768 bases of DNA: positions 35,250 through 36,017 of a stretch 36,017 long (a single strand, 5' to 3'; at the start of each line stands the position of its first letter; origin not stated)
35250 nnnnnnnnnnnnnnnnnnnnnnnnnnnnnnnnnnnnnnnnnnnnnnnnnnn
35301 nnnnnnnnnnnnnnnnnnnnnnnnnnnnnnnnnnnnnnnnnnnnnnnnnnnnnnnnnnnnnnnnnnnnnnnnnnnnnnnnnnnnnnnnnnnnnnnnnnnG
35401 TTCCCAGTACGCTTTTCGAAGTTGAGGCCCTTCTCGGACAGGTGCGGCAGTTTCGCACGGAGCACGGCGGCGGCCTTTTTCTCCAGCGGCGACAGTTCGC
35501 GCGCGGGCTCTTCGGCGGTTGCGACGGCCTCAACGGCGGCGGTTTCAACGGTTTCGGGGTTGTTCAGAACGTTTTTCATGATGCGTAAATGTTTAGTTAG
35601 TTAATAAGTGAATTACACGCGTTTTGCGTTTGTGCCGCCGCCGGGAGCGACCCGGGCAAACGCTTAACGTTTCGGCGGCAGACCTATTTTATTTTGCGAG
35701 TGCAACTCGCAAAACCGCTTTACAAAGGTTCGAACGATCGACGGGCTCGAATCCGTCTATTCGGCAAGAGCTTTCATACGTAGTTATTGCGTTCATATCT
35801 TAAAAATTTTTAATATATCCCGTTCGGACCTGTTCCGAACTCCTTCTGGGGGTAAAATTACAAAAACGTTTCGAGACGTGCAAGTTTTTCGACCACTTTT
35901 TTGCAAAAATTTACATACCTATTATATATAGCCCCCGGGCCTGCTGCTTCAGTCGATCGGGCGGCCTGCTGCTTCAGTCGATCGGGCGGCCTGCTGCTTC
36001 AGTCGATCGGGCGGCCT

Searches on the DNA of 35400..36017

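Call 65: search_rna_families(source=window, start=35400, end=36017, threshold=evalue, max_evalue=10)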
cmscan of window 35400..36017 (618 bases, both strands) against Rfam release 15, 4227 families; matches with E-value up to 10: 2.
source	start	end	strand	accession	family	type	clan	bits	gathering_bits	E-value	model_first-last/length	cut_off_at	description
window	35645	35722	-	RF02089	CLRN1-AS1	Gene; lncRNA;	-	10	48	6.9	1-79/79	no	CLRN1 antisense RNA 1 conserved region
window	35687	35714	+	RF04196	MIR5638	Gene; miRNA;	-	9.8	500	1.9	1-464/464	no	MIR5638 microRNA precursor family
